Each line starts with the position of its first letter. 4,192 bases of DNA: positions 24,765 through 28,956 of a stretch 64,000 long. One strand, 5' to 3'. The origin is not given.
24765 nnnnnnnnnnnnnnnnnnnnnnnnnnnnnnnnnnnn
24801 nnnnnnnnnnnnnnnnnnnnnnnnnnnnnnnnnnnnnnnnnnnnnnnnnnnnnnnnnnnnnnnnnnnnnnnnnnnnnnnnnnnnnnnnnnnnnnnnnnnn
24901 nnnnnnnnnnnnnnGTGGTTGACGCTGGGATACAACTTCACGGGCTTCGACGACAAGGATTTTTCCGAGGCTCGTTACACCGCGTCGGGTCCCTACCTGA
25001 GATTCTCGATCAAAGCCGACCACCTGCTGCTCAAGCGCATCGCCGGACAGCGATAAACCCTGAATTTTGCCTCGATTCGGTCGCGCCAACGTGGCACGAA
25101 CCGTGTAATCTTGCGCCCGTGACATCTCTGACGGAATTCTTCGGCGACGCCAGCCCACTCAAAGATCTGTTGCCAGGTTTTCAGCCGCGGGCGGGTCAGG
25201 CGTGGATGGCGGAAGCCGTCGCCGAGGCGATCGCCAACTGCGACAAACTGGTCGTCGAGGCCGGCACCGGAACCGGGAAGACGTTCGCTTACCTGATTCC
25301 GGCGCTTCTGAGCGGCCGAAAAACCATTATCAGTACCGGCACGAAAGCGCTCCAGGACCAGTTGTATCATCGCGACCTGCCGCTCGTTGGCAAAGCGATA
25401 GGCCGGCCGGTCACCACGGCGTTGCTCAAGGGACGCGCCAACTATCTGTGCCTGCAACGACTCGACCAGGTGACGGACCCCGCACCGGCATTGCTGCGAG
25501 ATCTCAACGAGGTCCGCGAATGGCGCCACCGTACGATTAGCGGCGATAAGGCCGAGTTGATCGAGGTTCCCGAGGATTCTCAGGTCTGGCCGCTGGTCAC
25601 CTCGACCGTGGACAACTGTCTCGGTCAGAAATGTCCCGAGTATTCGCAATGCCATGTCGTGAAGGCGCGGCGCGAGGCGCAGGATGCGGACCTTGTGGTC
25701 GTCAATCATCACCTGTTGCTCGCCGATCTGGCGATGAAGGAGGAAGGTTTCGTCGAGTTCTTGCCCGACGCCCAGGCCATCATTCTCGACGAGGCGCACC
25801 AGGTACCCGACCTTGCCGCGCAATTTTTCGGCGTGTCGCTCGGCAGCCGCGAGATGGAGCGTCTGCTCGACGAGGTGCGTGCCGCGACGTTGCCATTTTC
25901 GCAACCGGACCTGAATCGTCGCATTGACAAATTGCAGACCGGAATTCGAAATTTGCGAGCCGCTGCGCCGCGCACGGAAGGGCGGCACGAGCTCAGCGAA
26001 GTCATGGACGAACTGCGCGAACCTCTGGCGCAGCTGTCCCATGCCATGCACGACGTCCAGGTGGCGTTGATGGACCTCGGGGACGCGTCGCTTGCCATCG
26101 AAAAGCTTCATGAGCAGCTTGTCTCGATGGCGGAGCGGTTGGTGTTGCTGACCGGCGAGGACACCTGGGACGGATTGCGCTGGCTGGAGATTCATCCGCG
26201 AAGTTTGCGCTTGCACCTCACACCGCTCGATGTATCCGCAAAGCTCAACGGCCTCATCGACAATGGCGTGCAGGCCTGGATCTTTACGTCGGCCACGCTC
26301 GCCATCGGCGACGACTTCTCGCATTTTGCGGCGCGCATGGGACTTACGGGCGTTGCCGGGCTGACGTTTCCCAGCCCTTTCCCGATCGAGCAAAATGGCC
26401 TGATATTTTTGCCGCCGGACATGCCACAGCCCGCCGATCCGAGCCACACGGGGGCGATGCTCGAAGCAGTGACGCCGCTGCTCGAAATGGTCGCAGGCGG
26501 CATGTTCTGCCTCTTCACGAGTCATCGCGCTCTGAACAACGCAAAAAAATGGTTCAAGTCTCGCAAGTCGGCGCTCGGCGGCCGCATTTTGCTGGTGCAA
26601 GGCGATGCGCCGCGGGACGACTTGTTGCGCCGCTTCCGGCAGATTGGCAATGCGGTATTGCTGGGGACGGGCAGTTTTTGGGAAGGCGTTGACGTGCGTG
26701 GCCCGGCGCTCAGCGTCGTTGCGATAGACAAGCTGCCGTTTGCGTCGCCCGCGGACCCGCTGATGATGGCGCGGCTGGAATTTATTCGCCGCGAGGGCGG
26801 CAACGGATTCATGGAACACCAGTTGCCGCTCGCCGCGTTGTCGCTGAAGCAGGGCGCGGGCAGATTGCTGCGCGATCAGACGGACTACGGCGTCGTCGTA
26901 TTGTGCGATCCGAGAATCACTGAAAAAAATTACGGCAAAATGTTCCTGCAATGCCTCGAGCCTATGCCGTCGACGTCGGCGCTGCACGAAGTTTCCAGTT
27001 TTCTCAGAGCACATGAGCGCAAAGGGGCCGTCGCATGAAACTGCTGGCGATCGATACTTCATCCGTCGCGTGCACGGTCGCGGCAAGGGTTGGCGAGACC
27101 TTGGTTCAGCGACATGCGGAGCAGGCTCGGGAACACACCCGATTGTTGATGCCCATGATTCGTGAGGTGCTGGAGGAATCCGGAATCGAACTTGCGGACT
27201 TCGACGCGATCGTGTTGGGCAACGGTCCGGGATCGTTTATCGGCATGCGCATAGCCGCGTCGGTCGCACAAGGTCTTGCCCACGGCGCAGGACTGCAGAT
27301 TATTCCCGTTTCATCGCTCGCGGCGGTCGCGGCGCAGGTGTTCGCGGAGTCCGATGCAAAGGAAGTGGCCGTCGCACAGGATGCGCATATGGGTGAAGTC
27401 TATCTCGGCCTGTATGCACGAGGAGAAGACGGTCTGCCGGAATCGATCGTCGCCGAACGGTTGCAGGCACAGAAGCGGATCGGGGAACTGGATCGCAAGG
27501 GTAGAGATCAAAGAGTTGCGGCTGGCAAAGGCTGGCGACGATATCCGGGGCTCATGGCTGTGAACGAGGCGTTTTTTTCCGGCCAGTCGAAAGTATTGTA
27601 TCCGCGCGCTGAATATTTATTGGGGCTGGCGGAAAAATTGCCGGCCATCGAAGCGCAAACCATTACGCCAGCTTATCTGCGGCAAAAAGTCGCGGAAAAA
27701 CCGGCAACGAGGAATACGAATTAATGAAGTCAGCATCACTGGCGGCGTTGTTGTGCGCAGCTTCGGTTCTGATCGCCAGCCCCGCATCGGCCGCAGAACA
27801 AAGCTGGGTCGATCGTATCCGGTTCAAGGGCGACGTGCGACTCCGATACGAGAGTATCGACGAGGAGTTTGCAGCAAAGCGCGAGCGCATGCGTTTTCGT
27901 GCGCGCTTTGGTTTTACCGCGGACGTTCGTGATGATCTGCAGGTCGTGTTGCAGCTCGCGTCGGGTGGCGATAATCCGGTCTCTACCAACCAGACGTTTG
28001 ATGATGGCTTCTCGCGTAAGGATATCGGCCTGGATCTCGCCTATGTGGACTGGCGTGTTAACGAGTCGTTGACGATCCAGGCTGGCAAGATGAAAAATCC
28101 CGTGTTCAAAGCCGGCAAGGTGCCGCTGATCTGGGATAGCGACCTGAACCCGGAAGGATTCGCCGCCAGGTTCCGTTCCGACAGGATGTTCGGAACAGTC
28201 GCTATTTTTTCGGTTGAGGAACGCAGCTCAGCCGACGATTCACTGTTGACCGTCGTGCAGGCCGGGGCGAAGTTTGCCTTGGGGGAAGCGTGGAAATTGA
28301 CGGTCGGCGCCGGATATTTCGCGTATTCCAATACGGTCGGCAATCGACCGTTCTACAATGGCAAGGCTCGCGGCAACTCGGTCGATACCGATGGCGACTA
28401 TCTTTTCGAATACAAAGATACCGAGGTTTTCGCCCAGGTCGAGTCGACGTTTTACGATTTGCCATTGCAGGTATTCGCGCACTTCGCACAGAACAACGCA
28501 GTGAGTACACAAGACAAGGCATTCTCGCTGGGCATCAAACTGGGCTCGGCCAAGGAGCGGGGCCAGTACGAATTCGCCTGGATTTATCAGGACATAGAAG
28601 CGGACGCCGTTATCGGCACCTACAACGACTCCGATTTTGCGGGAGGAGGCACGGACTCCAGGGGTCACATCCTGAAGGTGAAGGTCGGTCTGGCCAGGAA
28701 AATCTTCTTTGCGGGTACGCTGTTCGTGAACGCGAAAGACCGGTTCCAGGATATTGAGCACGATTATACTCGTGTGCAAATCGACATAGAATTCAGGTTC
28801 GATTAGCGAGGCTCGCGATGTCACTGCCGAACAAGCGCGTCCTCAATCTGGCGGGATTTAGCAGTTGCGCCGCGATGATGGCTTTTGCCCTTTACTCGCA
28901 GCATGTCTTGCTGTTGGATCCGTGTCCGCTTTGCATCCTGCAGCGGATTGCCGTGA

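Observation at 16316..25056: Orphan four-gene DUF11 operon: three secreted subunit-like proteins followed by a 1,930-aa giant with DUF11, OmpA-like and beta-barrel-like parts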

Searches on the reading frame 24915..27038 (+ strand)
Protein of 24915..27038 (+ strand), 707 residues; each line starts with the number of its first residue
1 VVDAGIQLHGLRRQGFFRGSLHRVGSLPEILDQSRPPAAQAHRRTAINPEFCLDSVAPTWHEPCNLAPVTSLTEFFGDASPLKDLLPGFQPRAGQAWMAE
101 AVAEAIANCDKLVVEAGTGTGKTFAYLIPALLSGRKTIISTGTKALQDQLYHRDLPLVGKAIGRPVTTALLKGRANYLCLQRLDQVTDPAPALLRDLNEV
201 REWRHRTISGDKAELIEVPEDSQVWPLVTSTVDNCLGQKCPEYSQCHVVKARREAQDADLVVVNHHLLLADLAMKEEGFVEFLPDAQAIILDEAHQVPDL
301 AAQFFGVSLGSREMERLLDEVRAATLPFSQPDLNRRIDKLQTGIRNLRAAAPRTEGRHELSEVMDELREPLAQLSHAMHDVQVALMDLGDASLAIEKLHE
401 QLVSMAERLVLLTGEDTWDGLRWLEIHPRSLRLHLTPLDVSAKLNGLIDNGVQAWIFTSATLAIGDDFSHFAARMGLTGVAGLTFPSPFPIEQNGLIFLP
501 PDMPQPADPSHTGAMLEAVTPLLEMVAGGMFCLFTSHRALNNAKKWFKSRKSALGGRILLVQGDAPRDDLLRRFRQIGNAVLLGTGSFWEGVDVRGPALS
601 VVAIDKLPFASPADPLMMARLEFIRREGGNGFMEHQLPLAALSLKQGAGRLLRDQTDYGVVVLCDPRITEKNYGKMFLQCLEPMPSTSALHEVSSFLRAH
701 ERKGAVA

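Call 90: search_protein_families(library=pfam, proteins=[window:24915-27038:+], max_evalue=0.00001)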
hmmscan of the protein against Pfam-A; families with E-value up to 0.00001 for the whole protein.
window:24915-27038:+ (707 aa): 2 families
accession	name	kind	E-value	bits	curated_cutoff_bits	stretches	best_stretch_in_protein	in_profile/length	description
PF13307.12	Helicase_C_2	-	7.9e-43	146.9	25.3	1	522-683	4-169/170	Helicase C-terminal domain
PF00270.35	DEAD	-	8e-11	42.4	26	1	102-153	7-64/167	DEAD/DEAH box helicase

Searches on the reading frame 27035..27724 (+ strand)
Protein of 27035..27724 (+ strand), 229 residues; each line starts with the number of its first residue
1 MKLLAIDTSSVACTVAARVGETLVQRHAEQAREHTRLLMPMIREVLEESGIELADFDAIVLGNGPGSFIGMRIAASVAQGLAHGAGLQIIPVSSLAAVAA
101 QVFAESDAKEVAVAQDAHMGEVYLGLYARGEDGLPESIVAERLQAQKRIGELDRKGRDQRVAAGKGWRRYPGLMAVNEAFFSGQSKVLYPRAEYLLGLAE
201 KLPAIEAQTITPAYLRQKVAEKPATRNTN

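Call 90: search_protein_families(library=pfam, proteins=[window:27035-27724:+], max_evalue=0.00001)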
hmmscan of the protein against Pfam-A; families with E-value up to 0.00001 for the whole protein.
window:27035-27724:+ (229 aa): 1 family
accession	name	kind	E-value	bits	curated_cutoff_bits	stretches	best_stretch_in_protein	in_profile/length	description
PF00814.31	TsaD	-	3.1e-27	96.4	24.8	1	30-184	25-182/264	tRNA N6-adenosine threonylcarbamoyltransferase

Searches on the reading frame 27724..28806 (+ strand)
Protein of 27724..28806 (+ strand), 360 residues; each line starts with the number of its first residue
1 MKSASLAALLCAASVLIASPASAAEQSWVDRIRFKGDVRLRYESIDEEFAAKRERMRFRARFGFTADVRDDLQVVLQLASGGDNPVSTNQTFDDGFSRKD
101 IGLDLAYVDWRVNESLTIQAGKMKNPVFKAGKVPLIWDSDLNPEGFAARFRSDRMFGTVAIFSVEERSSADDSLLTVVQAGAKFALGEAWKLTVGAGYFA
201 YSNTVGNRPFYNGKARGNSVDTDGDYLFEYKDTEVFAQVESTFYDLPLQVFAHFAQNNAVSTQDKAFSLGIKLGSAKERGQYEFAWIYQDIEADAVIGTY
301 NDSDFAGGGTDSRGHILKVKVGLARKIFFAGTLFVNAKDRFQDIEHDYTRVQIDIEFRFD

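Call 90: search_protein_families(library=pfam, proteins=[window:27724-28806:+], max_evalue=0.00001)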
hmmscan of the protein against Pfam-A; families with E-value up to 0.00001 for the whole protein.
window:27724-28806:+ (360 aa): 1 family
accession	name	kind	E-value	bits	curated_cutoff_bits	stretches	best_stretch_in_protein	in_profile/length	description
PF16930.11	Porin_5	-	3.4e-45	155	22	2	51-209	157-333/535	Putative porin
